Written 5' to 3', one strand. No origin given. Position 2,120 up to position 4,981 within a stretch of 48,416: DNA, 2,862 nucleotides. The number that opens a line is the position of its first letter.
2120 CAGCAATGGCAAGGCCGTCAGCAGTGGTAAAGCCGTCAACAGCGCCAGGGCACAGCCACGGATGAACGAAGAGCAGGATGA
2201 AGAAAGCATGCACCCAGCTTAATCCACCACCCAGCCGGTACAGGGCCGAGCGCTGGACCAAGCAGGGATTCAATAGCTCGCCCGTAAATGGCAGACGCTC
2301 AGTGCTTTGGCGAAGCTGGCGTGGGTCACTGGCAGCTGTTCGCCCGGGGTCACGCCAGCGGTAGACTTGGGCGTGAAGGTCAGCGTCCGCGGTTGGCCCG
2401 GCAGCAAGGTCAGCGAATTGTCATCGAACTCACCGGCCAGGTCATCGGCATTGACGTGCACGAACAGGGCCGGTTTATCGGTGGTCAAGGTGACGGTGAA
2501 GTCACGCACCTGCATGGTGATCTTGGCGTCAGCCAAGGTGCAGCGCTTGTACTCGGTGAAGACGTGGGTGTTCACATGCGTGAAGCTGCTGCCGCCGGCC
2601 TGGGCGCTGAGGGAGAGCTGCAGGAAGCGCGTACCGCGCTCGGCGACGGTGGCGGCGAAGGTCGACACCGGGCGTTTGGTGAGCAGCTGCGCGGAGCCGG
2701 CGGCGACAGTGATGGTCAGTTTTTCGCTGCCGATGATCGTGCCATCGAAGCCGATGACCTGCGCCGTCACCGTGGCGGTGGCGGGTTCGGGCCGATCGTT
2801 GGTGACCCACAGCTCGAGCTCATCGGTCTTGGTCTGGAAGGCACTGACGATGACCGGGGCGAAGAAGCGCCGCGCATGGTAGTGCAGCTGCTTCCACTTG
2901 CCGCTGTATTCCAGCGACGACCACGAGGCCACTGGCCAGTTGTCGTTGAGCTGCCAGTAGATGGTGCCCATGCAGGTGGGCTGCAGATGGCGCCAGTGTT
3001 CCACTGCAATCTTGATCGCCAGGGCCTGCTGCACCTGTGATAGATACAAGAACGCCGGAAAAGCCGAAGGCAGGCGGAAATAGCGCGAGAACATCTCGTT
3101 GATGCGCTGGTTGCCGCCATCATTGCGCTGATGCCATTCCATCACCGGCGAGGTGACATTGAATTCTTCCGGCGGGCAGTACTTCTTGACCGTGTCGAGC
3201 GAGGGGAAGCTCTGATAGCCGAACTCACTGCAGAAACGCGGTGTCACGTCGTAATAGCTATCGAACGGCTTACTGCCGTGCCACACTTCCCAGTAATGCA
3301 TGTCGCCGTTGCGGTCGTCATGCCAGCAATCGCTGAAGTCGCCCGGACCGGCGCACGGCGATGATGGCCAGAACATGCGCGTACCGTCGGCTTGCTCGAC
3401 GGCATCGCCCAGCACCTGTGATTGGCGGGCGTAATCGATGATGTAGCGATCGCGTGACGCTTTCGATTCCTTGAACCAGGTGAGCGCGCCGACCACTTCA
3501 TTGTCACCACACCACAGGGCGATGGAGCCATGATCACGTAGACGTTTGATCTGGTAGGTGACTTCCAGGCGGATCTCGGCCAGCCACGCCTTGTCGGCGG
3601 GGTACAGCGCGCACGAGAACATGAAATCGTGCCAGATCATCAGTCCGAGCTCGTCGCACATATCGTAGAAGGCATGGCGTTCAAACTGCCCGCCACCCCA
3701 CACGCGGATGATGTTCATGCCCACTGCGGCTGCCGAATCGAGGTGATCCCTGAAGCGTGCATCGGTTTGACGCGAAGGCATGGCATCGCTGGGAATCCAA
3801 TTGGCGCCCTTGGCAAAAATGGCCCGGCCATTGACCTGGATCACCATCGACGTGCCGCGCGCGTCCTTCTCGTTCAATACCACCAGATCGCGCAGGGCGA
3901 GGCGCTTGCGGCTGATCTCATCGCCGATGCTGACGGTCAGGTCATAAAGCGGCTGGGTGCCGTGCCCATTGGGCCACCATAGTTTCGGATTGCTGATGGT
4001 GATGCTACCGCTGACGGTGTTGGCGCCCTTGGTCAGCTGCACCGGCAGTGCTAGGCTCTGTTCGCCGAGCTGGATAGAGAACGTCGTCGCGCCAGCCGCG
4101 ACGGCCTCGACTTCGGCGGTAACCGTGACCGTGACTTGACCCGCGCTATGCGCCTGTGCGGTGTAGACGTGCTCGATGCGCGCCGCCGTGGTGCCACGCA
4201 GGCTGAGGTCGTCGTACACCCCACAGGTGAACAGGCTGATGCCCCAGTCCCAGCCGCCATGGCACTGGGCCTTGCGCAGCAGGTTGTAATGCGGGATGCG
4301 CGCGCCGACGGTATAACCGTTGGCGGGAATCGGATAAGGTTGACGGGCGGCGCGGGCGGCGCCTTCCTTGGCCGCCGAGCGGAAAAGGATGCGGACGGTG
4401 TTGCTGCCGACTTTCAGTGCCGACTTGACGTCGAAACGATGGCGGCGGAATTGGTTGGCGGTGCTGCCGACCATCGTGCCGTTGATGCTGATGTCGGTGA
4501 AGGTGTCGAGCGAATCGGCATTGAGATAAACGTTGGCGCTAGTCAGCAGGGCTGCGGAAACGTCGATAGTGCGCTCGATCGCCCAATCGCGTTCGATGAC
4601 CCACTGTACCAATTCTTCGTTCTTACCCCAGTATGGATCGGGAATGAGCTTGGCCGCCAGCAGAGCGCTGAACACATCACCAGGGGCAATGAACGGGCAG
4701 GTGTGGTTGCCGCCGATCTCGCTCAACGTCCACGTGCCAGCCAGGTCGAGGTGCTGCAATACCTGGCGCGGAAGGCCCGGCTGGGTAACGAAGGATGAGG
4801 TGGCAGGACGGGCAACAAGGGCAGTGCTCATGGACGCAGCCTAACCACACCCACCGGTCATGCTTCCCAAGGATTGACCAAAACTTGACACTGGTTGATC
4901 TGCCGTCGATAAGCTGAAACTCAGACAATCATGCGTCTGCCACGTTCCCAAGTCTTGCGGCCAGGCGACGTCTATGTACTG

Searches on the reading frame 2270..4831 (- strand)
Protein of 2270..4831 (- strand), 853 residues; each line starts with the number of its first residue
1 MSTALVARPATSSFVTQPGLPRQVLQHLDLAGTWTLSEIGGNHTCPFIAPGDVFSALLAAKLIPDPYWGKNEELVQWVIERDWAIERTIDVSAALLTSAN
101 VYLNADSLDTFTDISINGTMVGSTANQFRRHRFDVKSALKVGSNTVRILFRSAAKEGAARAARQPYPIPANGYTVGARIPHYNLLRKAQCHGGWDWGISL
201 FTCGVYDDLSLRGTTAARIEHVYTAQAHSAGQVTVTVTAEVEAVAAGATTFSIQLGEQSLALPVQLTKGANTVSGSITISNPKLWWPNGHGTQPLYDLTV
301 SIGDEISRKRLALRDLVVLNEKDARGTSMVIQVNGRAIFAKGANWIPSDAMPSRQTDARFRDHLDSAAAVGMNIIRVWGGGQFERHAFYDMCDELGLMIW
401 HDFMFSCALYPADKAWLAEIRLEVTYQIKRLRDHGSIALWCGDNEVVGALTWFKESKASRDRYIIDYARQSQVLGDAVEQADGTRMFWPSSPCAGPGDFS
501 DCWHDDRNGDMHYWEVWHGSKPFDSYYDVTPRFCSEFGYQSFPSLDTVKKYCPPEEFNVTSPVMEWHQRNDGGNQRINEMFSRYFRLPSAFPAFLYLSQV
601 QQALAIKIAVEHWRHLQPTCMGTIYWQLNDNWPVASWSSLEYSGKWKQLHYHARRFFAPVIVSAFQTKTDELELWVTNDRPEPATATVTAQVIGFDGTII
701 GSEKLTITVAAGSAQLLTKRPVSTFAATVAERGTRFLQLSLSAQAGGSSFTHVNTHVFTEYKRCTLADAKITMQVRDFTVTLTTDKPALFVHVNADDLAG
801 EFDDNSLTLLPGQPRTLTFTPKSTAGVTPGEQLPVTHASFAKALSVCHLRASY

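Call 79: search_protein_families(library=pfam, proteins=[window:2270-4831:-], max_evalue=0.0001)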
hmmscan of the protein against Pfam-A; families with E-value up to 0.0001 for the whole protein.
window:2270-4831:- (853 aa): 4 families
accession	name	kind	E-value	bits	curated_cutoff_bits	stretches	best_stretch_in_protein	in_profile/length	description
PF22666.2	Glyco_hydro_2_N2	-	2.2e-50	171.4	27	1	34-206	1-166/167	Glycosyl hydrolase 2 galactose-binding domain-like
PF17753.7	Ig_mannosidase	-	4.5e-17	61.9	22.6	1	766-850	1-79/81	Ig-fold domain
PF17786.7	Mannosidase_ig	-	4.1e-11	43.7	23.4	1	671-762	2-90/91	Mannosidase Ig/CBM-like domain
PF00703.27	Glyco_hydro_2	-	3.5e-09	37.9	23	1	218-303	2-96/109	Glycosyl hydrolases family 2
